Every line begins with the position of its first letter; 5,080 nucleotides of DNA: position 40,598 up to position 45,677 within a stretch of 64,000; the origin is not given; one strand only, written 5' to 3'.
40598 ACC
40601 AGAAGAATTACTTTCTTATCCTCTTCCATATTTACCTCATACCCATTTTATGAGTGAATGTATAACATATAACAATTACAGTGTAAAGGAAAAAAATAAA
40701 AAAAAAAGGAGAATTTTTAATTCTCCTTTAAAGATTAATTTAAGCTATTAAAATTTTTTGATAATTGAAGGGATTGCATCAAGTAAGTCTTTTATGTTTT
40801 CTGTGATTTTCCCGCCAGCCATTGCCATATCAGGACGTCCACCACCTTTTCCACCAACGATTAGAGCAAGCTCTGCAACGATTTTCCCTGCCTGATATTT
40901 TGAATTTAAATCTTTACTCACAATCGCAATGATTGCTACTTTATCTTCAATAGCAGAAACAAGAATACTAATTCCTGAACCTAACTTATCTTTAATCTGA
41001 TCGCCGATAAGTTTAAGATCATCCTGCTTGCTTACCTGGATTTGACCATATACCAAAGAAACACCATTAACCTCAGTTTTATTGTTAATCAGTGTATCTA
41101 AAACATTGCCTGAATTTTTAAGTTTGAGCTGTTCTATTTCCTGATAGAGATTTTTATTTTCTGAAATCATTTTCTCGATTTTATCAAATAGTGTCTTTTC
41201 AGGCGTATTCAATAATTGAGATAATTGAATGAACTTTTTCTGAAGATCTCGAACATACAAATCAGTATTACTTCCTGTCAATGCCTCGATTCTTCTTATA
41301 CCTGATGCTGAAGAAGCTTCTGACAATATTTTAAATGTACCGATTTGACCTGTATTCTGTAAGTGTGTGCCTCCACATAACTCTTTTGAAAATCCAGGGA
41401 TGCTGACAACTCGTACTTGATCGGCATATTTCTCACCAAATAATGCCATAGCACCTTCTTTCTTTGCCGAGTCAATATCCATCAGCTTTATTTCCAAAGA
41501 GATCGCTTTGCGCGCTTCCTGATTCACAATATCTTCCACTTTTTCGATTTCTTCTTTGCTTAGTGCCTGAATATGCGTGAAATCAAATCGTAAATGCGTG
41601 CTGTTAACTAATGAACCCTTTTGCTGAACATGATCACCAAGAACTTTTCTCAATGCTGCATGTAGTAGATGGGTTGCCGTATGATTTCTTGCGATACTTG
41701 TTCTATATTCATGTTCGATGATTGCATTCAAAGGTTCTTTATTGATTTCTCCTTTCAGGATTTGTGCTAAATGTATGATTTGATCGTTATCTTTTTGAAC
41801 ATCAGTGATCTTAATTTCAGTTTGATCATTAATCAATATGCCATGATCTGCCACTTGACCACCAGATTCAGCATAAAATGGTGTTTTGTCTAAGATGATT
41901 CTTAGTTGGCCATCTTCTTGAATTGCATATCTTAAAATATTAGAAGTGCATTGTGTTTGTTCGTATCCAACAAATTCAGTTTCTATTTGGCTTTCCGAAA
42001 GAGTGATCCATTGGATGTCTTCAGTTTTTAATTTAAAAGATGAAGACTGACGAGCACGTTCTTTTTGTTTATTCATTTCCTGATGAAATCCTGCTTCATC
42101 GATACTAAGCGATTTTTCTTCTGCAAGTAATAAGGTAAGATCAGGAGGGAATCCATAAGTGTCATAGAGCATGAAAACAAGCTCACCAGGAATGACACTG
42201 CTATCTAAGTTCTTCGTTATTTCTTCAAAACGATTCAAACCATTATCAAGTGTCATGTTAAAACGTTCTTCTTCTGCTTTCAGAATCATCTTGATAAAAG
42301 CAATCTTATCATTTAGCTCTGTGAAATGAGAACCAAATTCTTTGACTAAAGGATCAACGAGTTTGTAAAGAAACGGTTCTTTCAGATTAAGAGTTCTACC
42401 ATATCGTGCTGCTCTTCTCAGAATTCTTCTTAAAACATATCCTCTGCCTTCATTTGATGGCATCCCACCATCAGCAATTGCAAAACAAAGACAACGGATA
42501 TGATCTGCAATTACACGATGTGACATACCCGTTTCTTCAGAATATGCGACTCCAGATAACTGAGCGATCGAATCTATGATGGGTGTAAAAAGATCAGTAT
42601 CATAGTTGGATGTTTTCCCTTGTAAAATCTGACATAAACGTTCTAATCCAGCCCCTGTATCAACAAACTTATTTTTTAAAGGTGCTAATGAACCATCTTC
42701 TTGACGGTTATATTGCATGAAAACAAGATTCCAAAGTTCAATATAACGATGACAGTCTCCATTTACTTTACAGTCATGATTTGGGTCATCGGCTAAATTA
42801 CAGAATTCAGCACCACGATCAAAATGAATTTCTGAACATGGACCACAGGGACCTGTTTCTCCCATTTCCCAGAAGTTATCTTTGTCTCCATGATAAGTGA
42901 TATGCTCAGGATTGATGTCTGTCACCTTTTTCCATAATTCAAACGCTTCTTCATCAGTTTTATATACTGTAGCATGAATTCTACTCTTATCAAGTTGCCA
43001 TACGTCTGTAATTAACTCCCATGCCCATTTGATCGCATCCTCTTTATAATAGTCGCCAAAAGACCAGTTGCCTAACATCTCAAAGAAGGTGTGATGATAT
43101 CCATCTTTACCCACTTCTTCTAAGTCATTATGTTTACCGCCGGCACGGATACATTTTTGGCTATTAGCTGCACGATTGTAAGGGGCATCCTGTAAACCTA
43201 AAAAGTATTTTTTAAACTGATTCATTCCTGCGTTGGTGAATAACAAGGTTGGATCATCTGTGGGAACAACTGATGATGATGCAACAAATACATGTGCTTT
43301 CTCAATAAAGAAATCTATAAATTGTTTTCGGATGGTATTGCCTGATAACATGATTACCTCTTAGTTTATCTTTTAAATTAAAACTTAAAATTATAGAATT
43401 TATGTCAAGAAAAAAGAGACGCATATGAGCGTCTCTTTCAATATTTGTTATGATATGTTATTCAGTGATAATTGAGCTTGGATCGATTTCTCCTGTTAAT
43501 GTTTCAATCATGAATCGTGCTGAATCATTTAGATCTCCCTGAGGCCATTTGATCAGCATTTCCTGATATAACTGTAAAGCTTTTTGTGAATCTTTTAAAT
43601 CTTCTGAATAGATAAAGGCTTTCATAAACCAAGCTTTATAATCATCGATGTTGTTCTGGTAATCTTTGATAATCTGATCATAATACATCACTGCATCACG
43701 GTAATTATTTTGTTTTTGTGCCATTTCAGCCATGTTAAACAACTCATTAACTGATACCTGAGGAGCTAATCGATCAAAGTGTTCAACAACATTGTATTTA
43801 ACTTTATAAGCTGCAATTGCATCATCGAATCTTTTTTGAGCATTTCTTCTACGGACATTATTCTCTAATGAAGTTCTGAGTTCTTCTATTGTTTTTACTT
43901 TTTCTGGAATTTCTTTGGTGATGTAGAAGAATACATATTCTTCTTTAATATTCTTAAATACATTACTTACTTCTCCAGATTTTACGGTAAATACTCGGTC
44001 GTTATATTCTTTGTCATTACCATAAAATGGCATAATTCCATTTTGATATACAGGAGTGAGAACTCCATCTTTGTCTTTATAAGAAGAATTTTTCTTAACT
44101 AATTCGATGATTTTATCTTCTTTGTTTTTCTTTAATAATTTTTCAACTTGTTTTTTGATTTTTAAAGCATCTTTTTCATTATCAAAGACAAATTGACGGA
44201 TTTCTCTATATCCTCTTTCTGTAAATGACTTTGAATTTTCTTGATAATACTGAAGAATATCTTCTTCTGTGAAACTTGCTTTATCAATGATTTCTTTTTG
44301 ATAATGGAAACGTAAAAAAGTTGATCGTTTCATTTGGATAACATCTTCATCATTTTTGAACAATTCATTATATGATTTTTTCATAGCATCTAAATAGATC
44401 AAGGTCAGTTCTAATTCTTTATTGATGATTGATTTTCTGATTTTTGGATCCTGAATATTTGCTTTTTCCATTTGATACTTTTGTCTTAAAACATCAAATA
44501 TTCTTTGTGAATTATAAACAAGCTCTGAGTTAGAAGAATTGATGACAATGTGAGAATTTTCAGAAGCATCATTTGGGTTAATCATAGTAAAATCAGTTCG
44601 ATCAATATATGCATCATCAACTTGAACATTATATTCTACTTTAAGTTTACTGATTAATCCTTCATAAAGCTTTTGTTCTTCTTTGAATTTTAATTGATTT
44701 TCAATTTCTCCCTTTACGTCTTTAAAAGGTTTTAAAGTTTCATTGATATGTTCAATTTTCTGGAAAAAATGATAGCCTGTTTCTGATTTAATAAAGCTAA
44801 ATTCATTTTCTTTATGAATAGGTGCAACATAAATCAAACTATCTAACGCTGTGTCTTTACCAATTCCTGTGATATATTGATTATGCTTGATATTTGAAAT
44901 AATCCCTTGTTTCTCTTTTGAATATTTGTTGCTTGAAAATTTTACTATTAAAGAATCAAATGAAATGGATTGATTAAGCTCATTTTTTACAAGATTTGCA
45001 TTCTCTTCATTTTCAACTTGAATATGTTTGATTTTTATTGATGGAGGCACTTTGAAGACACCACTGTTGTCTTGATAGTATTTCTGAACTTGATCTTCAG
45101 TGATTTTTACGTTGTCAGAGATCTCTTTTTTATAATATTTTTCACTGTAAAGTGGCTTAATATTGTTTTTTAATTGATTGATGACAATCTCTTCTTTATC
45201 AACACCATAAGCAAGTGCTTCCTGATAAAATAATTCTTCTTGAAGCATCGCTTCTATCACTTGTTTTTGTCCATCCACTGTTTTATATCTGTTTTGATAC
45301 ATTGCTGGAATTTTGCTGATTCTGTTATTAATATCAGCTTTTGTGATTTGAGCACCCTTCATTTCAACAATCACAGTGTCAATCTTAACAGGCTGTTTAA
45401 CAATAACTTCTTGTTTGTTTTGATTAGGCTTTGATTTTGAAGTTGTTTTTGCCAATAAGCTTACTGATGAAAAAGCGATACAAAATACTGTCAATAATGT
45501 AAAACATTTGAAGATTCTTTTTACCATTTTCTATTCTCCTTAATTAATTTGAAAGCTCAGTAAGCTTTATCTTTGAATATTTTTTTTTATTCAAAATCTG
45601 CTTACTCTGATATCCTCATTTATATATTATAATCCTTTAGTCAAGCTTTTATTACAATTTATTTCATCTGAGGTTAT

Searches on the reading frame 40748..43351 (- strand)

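Call 10: search_protein_families(library=pfam, proteins=[window:40748-43351:-], max_evalue=0.00001)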
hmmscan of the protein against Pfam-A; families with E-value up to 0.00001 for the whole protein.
window:40748-43351:- (867 aa): 3 families
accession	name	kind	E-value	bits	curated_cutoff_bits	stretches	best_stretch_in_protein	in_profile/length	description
PF01411.24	tRNA-synt_2c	-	2e-208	693.8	30.3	1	7-538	2-540/552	tRNA synthetases class II (A)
PF07973.19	tRNA_SAD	-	5.2e-19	68.4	24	1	646-689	1-44/44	Threonyl and Alanyl tRNA synthetase second additional domain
PF02272.25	DHHA1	-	2.2e-13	51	25.9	1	765-865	3-101/102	DHHA1 domain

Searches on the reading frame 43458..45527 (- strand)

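Call 10: search_protein_families(library=pfam, proteins=[window:43458-45527:-], max_evalue=0.00001)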
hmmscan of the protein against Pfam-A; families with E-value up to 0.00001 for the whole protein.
window:43458-45527:- (689 aa): 2 families
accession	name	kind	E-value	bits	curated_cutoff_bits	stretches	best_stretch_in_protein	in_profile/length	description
PF13145.12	Rotamase_2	-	1.6e-20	74.5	27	2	420-551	2-120/121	PPIC-type PPIASE domain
PF00639.27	Rotamase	-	3.7e-07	31.5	21.7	0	451-525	12-85/97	PPIC-type PPIASE domain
